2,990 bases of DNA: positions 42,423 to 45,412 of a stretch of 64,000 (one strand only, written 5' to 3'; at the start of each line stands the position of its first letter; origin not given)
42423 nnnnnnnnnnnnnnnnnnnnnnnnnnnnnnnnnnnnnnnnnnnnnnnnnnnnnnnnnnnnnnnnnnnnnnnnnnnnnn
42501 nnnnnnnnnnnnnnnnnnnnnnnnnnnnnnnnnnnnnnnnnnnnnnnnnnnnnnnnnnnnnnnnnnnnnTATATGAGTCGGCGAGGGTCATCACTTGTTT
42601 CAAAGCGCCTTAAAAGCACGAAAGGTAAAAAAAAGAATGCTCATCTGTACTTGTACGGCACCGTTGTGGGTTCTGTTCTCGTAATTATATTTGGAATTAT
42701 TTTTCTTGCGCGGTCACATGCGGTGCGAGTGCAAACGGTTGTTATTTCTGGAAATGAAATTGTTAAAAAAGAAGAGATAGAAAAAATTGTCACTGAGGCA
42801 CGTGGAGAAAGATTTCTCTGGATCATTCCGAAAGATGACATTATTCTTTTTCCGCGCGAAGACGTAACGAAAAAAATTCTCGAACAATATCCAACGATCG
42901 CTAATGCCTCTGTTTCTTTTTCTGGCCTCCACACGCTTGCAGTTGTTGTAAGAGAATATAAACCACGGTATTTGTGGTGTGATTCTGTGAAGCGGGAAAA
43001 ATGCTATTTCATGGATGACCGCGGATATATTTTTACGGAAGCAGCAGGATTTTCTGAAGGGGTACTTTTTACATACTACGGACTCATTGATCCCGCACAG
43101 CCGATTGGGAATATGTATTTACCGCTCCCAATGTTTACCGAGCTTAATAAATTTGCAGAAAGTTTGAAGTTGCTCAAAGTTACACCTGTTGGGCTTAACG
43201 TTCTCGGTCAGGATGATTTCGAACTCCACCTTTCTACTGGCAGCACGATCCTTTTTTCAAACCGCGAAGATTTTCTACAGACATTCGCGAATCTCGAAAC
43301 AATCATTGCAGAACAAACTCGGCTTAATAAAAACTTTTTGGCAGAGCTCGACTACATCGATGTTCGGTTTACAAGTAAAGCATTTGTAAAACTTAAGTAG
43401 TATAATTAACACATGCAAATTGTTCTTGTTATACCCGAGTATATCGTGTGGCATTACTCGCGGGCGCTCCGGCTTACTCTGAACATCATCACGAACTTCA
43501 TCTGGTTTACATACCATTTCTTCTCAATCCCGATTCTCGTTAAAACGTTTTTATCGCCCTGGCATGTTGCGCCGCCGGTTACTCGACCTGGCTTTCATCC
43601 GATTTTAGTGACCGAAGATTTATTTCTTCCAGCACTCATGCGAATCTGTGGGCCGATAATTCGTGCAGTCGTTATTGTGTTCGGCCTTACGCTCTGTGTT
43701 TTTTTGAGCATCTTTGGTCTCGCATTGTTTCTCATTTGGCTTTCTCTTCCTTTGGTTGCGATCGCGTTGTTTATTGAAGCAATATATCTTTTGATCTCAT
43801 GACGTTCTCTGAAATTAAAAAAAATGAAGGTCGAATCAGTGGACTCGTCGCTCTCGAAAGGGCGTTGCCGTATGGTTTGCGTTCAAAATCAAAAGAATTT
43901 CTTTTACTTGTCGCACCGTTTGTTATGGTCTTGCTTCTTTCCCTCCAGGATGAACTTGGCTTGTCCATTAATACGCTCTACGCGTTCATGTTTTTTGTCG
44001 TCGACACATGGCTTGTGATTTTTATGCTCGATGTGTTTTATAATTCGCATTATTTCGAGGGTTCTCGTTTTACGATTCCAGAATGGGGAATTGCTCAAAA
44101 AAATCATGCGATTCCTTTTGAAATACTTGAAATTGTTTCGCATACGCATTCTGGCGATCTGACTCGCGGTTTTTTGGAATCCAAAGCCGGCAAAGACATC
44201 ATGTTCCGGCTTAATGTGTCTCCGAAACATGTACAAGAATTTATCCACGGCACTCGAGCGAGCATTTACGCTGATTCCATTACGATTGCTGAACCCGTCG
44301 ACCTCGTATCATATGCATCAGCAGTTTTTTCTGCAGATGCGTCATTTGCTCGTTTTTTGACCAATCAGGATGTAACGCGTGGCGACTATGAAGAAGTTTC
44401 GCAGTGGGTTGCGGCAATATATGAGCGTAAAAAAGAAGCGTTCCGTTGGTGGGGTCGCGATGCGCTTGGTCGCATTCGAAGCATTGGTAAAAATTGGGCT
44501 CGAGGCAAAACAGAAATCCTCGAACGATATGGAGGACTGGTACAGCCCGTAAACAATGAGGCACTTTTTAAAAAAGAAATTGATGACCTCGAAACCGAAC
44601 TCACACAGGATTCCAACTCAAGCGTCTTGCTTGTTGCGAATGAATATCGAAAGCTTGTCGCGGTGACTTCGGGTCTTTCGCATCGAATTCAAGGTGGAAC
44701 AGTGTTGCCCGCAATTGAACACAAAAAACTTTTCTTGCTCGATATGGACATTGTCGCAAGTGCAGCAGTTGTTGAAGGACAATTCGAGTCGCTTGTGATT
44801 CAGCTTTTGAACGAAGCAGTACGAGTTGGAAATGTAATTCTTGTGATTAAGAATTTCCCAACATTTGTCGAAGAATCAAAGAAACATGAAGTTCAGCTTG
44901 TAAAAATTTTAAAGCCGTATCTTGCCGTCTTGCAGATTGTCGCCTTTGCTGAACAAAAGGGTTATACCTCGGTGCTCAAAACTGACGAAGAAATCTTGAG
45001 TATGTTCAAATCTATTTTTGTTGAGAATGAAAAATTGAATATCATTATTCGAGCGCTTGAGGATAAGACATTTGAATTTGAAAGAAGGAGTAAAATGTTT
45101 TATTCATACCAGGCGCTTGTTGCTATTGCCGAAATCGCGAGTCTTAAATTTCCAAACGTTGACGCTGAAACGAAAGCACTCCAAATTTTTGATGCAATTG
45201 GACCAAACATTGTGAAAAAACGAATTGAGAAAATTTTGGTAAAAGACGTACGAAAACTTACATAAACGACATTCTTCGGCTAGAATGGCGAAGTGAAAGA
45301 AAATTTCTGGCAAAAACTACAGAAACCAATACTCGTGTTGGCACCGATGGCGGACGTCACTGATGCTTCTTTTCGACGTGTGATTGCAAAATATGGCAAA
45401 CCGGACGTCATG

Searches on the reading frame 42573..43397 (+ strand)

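Call 27: search_protein_families(library=ncbifam, proteins=[window:42573-43397:+], max_evalue=0.01)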
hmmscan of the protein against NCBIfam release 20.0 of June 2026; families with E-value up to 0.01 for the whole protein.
window:42573-43397:+ (275 aa): 0 families

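Call 73: search_protein_families(library=pfam, proteins=[window:42573-43397:+], max_evalue=0.01)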
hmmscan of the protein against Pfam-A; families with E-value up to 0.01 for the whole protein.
window:42573-43397:+ (275 aa): 1 family
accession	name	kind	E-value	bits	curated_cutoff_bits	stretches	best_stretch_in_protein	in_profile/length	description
PF08478.15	POTRA_1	-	2.2e-07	31.5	23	1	52-129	2-69/69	POTRA domain, FtsQ-type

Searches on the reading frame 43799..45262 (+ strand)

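Call 27: search_protein_families(library=ncbifam, proteins=[window:43799-45262:+], max_evalue=0.01)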
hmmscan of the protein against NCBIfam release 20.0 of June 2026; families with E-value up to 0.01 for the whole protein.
window:43799-45262:+ (488 aa): 7 families
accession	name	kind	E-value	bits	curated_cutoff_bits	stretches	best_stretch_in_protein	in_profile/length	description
TIGR02639.1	ClpA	equivalog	2e-10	39.5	993.15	1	279-484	212-425/734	ATP-dependent Clp protease ATP-binding subunit ClpA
TIGR03346.1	chaperone_ClpB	equivalog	1.1e-09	37.2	1232.1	1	287-465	208-390/853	ATP-dependent chaperone ClpB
NF008118.0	PRK10865.1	equivalog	2.8e-09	35.5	1417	1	273-469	200-399/857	ATP-dependent chaperone ClpB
NF033607.0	disagg_AAA_ClpG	exception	9.9e-07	27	1900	1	270-466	280-481/932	AAA family protein disaggregase ClpG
NF033606.1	heat_AAA_ClpK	exception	4.6e-06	24.8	1900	1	271-451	302-487/949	heat shock survival AAA family ATPase ClpK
NF008263.0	PRK11034.1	equivalog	1.2e-05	23.4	1350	1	272-470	206-408/758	ATP-dependent Clp protease ATP-binding subunit ClpA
TIGR03345.1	VI_ClpV1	equivalog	1.7e-05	23.3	884.95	1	288-466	223-405/852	type VI secretion system ATPase TssH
